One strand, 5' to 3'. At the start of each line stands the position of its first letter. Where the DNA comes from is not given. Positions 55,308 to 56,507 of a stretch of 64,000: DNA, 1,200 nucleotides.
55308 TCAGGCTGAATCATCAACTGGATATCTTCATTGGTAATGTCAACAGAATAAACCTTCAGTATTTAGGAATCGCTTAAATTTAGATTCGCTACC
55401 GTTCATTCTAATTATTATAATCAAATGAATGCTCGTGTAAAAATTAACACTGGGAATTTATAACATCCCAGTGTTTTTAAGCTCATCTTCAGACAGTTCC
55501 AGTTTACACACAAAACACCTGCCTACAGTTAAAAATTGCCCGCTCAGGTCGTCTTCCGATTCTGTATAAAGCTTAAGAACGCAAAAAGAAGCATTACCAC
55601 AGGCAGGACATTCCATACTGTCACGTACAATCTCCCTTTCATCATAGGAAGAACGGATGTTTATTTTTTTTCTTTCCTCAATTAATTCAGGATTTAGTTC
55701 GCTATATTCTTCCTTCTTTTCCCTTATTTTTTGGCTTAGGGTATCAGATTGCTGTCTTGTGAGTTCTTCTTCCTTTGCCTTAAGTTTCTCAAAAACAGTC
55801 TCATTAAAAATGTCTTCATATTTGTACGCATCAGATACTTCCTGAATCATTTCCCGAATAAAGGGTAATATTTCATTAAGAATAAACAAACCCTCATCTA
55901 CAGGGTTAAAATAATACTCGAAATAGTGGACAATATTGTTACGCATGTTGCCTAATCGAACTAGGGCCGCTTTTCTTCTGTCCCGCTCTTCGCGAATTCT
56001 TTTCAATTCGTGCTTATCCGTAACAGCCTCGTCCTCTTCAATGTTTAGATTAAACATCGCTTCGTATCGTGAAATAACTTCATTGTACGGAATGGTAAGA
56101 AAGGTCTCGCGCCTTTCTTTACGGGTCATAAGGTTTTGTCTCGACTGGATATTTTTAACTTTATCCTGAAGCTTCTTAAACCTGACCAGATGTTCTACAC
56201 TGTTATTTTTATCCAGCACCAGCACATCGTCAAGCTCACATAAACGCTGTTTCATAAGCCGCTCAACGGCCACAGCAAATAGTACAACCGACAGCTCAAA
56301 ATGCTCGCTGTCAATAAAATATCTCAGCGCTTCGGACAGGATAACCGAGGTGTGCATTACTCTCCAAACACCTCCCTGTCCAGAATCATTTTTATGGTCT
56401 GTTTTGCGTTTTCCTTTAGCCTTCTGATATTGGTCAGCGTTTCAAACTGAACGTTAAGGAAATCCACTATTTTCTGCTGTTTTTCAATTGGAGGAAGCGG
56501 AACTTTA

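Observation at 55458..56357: R-M-coupled HEPN (RNNIVH) protein with a coiled-coil and zinc ribbon: candidate PrrC-style backup effector of an unrecognised family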

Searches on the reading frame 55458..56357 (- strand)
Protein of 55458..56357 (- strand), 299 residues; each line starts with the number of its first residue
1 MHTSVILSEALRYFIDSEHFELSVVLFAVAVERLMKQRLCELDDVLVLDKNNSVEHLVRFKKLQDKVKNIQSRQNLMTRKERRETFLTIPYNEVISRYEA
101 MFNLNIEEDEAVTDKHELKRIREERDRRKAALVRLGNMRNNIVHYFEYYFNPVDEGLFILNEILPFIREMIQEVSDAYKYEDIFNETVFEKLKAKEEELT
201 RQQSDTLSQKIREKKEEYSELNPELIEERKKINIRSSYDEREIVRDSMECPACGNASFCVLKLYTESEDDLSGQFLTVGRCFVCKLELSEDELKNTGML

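Call 5: search_protein_families(library=pfam, proteins=[window:55458-56357:-], max_evalue=1)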
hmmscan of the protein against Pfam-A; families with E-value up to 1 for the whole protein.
window:55458-56357:- (299 aa): 0 families

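Call 6: search_protein_families(library=padloc, proteins=[window:55458-56357:-], max_evalue=1)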
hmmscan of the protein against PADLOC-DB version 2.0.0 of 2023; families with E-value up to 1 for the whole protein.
window:55458-56357:- (299 aa): 1 family
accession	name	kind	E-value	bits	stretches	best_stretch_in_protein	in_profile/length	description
PDLC01688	DUF3644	-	0.00062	17.9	1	23-53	32-62/149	DUF3644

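Call 7: search_protein_families(library=ncbifam, proteins=[window:55458-56357:-], max_evalue=1)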
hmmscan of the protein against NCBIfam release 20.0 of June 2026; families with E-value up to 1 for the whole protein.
window:55458-56357:- (299 aa): 0 families

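Call 8: find_homologous_proteins(query=window:55458-56357:-, max_evalue=0.01)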
Query window:55458-56357:- (299 aa): 144 proteins with E <= 0.01 among 1697 candidates; the best 120 are listed.
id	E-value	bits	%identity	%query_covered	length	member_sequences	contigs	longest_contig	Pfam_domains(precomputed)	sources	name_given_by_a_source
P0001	5.0e-188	641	100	100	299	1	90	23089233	-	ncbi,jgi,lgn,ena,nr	ncbi:MAG: hypothetical protein ANABAC_1804 [Anaerolineae bacterium]|jgi:DNA-directed RNA polymerase 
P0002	7.0e-188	641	100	100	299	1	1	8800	-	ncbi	-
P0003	7.0e-188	641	100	100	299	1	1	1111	-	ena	-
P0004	1.3e-187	640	100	100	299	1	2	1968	-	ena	-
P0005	1.3e-187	640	100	100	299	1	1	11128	-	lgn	-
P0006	1.3e-187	640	100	100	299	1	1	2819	-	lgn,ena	-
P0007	1.4e-187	640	100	100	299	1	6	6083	-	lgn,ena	-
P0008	1.5e-187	640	100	100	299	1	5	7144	-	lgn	-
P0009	1.8e-187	640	99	100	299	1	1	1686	-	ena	-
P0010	1.9e-187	639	100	100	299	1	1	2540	-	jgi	-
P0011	2.3e-187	639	100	100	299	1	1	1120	-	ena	-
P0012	2.3e-187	639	100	100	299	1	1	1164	-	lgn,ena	-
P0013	2.3e-187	639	100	100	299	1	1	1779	-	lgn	-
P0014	2.5e-187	639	100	100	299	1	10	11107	-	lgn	-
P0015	3.0e-187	639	100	100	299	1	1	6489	-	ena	-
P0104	1.0e-151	522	80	100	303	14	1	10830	-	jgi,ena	-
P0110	7.2e-86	306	54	100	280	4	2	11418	-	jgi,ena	-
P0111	9.4e-86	306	52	100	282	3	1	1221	-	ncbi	-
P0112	4.0e-85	304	53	100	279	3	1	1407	-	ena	-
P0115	1.0e-83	299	51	100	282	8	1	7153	-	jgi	-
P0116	6.8e-83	297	50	100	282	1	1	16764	-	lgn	-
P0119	3.0e-80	288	49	100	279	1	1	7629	-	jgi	-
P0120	1.1e-79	286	50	100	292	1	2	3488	-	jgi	jgi:hypothetical protein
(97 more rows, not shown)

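Call 13: search_solved_structures(query=A1, max_evalue=10, show_alignments=3)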
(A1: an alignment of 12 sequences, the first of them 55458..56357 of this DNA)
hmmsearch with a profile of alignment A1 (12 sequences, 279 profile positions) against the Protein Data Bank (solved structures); distinct sequences matched with E-value up to 10: 14.
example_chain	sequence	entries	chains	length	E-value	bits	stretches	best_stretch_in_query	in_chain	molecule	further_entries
8bu0_A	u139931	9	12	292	0.00052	22.7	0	87-118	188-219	Consensus tetratricopeptide repeat protein | Crystal structure of an 8-repeat consensus TPR superhelix with Zinc. | Monomer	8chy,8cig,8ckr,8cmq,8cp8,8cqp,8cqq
5n9j_F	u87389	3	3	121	0.02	17.6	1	162-243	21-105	Mediator Complex Subunit 9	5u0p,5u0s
7obi_A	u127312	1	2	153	0.026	17.1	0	90-119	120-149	CTPR-rv4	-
1na0_A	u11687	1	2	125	0.048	16.3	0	87-119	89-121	designed protein CTPR3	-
2fo7_A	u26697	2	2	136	0.27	13.8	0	87-118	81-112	SYNTHETIC CONSENSUS TPR PROTEIN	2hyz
9gzg_A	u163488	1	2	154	0.32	13.6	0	88-119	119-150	Engineered CTPR protein with glutamic acids for conductivity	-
8ch0_A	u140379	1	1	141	0.32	13.6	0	87-119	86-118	Consensus tetratricopeptide repeat protein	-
1olp_A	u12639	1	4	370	0.32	13.5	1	105-211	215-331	ALPHA-TOXIN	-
9qhb_A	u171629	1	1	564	0.38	13.3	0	87-119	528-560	Engineered tetratricopeptide repeat protein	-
5hrz_A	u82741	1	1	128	0.4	13.3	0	86-120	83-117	TPR domain protein 1na0C3_3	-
1na3_A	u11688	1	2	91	0.47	13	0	86-119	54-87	designed protein CTPR2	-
9qhc_A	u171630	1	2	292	0.6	12.7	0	87-119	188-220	Engineered tetratricopeptide repeat protein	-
6vfh_A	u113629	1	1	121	1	11.9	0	86-117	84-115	T33_dn10A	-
6v8e_A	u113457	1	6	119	1.1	11.8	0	87-119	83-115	Designed protein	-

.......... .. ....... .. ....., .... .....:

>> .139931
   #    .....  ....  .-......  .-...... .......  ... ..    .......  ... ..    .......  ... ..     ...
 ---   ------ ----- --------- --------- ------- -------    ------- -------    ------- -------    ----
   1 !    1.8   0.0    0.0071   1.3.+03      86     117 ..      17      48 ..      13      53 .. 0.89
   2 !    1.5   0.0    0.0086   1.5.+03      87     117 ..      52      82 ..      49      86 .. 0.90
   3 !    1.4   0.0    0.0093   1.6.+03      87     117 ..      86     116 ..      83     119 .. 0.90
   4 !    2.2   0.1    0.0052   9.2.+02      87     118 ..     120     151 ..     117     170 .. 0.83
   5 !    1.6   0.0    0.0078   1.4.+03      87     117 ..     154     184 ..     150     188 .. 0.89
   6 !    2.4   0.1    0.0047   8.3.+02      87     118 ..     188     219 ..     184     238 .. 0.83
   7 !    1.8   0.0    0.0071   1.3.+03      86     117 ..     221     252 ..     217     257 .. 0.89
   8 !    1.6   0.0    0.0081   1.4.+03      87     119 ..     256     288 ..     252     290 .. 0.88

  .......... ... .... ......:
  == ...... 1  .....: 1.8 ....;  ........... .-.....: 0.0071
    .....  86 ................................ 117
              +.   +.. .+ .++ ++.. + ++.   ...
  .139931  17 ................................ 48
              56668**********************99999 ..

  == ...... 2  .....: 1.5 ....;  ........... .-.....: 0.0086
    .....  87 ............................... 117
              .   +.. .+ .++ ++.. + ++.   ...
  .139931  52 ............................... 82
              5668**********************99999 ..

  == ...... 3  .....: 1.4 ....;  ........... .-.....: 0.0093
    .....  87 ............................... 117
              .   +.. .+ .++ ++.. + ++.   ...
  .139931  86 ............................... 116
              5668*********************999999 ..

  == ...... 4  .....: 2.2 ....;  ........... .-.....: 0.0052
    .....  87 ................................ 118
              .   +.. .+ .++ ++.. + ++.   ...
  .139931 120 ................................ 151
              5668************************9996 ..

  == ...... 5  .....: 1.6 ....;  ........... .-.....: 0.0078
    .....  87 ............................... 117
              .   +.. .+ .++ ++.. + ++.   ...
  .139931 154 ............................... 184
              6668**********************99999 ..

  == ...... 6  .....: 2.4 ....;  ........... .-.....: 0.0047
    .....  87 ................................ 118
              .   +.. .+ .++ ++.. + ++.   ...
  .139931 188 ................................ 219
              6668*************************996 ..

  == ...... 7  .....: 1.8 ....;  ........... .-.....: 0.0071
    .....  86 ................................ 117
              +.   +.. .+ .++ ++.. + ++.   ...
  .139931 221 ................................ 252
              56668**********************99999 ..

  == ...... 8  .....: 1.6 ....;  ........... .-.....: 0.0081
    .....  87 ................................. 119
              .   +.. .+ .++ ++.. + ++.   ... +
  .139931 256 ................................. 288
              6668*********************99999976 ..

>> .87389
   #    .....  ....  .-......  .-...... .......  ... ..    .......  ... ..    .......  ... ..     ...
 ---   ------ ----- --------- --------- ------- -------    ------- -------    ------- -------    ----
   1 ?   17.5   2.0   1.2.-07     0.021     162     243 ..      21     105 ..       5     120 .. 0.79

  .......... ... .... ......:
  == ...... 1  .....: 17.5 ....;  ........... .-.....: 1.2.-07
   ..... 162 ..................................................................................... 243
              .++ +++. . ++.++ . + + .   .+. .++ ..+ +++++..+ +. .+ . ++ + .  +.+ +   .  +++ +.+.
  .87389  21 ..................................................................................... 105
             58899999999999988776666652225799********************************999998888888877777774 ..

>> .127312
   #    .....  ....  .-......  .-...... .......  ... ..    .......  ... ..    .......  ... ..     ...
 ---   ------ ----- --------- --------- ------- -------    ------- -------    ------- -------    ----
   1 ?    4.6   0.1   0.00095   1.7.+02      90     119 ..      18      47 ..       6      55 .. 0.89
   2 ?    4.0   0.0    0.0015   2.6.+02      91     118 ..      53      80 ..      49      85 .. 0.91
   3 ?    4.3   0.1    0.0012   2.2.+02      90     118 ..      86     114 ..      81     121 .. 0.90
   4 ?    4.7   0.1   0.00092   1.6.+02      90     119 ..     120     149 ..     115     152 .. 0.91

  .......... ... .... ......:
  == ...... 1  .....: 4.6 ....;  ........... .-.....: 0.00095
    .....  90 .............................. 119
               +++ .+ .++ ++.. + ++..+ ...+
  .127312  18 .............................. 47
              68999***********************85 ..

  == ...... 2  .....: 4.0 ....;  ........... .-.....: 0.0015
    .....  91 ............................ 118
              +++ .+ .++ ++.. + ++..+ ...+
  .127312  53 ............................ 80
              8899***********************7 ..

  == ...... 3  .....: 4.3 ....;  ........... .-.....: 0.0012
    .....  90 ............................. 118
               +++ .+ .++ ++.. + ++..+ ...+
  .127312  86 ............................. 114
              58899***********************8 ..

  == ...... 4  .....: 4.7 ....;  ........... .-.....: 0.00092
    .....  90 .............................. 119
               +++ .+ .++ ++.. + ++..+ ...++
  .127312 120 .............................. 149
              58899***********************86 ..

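Call 14: search_protein_families(library=pfam, alignment_id=A1, max_evalue=10)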
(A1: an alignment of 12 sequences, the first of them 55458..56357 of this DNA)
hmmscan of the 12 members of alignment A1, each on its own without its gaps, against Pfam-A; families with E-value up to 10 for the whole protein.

A. member 1, window:55458-56357:- (299 aa): 0 families

B. families by the number of members that match (of 12 scanned): 24 families
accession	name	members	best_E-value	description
PF18735.6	HEPN_RiboL-PSP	7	6.9e-05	RiboL-PSP-HEPN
PF03036.21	Perilipin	2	0.011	Perilipin family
PF03352.18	Adenine_glyco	2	0.023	Methyladenine glycosylase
PF13643.11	DUF4145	2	0.032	Domain of unknown function (DUF4145)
PF20709.2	DUF6823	2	1.3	Family of unknown function (DUF6823)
PF12358.13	DUF3644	1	0.0013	Domain of unknown function (DUF3644)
PF06732.16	Pescadillo_N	1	0.0069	Pescadillo N-terminus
PF18737.6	HEPN_MAE_28990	1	0.008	MAE_28990/MAE_18760-like HEPN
PF07395.17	Mig-14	1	0.013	Mig-14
PF03564.21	DUF1759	1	0.016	Protein of unknown function (DUF1759)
PF07517.20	SecA_DEAD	1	0.018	SecA DEAD-like domain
PF11781.13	Zn_ribbon_RRN7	1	0.029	Zinc-finger of RNA-polymerase I-specific TFIIB, Rrn7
PF17403.7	Nrap_D2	1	0.053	Nrap protein PAP/OAS-like domain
PF13683.12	rve_3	1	0.06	Integrase core domain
PF18930.5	DUF5679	1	0.084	Domain of unknown function (DUF5679)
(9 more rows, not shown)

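Call 15: search_protein_families(library=pfam, proteins=[P0110, P0111, P0112, P0115, P0116, P0119, P0120, P0104], max_evalue=1)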
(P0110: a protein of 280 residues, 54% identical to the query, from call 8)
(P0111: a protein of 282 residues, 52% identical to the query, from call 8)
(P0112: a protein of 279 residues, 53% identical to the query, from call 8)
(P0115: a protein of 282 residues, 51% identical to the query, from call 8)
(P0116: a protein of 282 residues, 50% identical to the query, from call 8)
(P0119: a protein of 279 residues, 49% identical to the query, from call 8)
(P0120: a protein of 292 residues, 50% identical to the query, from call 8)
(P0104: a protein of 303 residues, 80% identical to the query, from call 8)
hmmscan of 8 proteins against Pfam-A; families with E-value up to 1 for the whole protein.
P0110 (280 aa): 4 families
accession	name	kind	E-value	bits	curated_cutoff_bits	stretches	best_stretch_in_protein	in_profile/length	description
PF12358.13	DUF3644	-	0.0013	18.8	27.6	1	19-127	25-106/183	Domain of unknown function (DUF3644)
PF18735.6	HEPN_RiboL-PSP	-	0.0014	19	28.4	1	38-155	75-190/191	RiboL-PSP-HEPN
PF03352.18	Adenine_glyco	-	0.023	15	25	1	188-250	45-107/177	Methyladenine glycosylase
PF05605.18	zf-Di19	-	0.25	12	27.5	1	227-272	2-47/54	Drought induced 19 protein (Di19), zinc-binding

P0111 (282 aa): 3 families
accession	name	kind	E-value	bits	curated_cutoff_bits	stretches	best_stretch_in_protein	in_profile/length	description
PF18735.6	HEPN_RiboL-PSP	-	0.0065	16.8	28.4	1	36-124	73-158/191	RiboL-PSP-HEPN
PF06732.16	Pescadillo_N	-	0.0069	16.4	28.6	1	36-112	55-132/273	Pescadillo N-terminus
PF03564.21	DUF1759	-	0.016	15.7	25.4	1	51-143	22-112/148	Protein of unknown function (DUF1759)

P0112 (279 aa): 2 families
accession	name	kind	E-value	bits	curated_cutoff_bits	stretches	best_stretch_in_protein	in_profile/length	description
PF18735.6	HEPN_RiboL-PSP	-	6.9e-05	23.3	28.4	1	35-151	72-186/191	RiboL-PSP-HEPN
PF18930.5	DUF5679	-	0.084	13.5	27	1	250-264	20-34/40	Domain of unknown function (DUF5679)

P0115 (282 aa): 2 families
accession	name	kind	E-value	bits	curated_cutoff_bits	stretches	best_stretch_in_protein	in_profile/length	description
PF18735.6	HEPN_RiboL-PSP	-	0.0016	18.8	28.4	1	38-156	73-189/191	RiboL-PSP-HEPN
PF03352.18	Adenine_glyco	-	0.027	14.8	25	1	191-251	46-106/177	Methyladenine glycosylase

P0116 (282 aa): 3 families
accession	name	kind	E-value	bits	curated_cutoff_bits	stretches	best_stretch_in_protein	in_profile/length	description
PF18735.6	HEPN_RiboL-PSP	-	0.0021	18.4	28.4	1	35-168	60-189/191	RiboL-PSP-HEPN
PF03036.21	Perilipin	-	0.011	15.2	33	1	46-90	200-244/403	Perilipin family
PF17403.7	Nrap_D2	-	0.053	13.8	33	1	6-89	59-147/151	Nrap protein PAP/OAS-like domain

P0119 (279 aa): 4 families
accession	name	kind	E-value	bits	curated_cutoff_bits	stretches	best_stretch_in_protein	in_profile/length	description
PF18735.6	HEPN_RiboL-PSP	-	0.0059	17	28.4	1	38-151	63-186/191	RiboL-PSP-HEPN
PF11781.13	Zn_ribbon_RRN7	-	0.029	14.5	27.1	1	227-239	4-16/32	Zinc-finger of RNA-polymerase I-specific TFIIB, Rrn7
PF00067.27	p450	-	0.13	11.5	22.8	1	116-208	171-265/462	Cytochrome P450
PF08271.17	Zn_Ribbon_TF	-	0.62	10.1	29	0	229-270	2-32/43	TFIIB zinc-binding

P0120 (292 aa): 8 families
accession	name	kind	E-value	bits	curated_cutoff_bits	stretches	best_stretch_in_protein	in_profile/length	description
PF18737.6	HEPN_MAE_28990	-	0.008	16.8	26.8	1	48-174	82-208/211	MAE_28990/MAE_18760-like HEPN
PF18735.6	HEPN_RiboL-PSP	-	0.0089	16.4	28.4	1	52-166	75-190/191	RiboL-PSP-HEPN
PF07517.20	SecA_DEAD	-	0.018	14.7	24.6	0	180-227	17-65/290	SecA DEAD-like domain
PF13643.11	DUF4145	-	0.032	14.7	23.1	1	107-153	36-86/88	Domain of unknown function (DUF4145)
PF13683.12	rve_3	-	0.06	13.6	26.5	1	189-217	30-58/67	Integrase core domain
PF11304.13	DUF3106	-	0.33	11.9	24.3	1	180-221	24-64/104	Protein of unknown function (DUF3106)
PF11647.13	MLD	-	0.56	10.8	35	0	181-218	25-62/81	Membrane Localization Domain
PF12641.12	Flavodoxin_3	-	0.58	10.4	27.5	0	185-226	113-156/160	Flavodoxin domain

P0104 (303 aa): 2 families
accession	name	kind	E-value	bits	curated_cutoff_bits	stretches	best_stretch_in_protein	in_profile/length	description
PF07395.17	Mig-14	-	0.013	15.4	22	0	167-225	62-122/264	Mig-14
PF18730.6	HEPN_Cthe2314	-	0.37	11.2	27.1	1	120-151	100-126/174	Cthe_2314-like HEPN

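Call 20: find_encoding_contigs(protein=P0116, flank=8000, max_places=4)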
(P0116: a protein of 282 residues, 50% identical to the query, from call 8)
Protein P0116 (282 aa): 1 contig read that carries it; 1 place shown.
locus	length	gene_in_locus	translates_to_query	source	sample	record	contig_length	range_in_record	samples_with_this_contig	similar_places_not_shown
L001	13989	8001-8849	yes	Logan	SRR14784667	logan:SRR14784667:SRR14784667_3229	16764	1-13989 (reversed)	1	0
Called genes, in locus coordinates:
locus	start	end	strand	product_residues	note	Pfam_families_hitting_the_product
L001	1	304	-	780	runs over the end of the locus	PF17191:RecG_wedge, PF01336:tRNA_anti-codon, PF00270:DEAD, PF04851:ResIII, PF00271:Helicase_C, PF19833:RecG_dom3_C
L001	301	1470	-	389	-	PF01676:Metalloenzyme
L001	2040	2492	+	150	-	PF00258:Flavodoxin_1, PF12641:Flavodoxin_3 (weak), PF12724:Flavodoxin_5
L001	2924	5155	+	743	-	PF04313:HSDR_N (weak), PF00270:DEAD, PF04851:ResIII, PF18766:SWI2_SNF2, PF00271:Helicase_C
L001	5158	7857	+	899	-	PF12161:HsdM_N, PF02384:N6_Mtase, PF01170:UPF0020, PF07669:Eco57I (weak), PF01420:Methylase_S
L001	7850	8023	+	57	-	-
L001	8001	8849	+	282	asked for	-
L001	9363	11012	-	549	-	PF17391:Urocanase_N, PF01175:Urocanase, PF17392:Urocanase_C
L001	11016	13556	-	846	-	PF00690:Cation_ATPase_N, PF00122:E1-E2_ATPase, PF00702:Hydrolase, PF13246:Cation_ATPase, PF12710:HAD (weak), PF00689:Cation_ATPase_C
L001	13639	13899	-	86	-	-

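Call 21: find_encoding_contigs(protein=P0110, flank=8000, max_places=4)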
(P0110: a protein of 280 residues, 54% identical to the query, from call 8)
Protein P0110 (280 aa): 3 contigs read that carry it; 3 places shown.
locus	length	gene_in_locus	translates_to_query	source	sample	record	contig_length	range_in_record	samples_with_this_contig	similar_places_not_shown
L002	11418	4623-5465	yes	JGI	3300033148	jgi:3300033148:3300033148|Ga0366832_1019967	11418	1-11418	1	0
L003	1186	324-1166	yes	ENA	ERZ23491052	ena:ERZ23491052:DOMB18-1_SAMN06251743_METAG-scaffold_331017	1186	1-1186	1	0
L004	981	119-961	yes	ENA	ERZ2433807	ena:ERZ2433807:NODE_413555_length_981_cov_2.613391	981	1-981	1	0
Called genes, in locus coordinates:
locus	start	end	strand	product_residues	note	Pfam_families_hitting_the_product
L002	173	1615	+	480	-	PF00271:Helicase_C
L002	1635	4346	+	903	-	PF12161:HsdM_N, PF02384:N6_Mtase, PF01170:UPF0020, PF07669:Eco57I (weak), PF01420:Methylase_S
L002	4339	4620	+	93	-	-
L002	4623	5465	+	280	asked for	-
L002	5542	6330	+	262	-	PF00226:DnaJ (faint)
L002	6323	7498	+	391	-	PF13513:HEAT_EZ (faint), PF03130:HEAT_PBS (faint), PF02985:HEAT (faint), PF13646:HEAT_2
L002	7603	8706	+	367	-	-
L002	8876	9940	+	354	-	PF00376:MerR, PF12728:HTH_17, PF13411:MerR_1 (weak), PF01555:N6_N4_Mtase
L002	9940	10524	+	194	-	PF01844:HNH (weak)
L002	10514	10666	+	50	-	-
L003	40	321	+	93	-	-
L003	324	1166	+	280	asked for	-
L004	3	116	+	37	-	?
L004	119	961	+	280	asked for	-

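Call 22: predict_structure(alignment_id=A1)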
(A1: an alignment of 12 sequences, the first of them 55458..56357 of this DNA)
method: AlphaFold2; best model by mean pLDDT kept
length: 299 residues; sequences in the alignment: 12
mean_pLDDT: 75.1   pTM: 0.68
mean pLDDT of the five models: 75.1, 74.7, 73.3, 72.5, 67.1
residues with pLDDT >= 90: 76; 70-90: 131; 50-70: 40; < 50: 52
segments of 3 or more residues with pLDDT < 50: 43-70, 72-84, 104-110
pLDDT, mean of each block of 10 residues (from residue 1): 85 87 88 77 43 35 42 46 56 68 48 66 76 83 64 89 89 83 89 93 89 92 91 83 89 92 67 73 90 84
secondary structure, 60 per line:
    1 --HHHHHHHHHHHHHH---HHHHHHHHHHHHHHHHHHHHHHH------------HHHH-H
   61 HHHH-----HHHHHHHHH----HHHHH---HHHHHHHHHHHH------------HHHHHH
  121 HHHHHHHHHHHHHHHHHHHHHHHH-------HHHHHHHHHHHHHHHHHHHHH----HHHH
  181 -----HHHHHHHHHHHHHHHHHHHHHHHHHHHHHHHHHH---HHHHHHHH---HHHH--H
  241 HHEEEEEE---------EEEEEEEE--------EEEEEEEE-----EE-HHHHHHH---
elements in order: H3-16 H20-42 H55-58 H60-64 H70-78 H83-87 H91-102 H115-144 H152-172 H177-180 H186-219 H223-230 H234-237 E243-248 E258-265 E274-281 H290-296
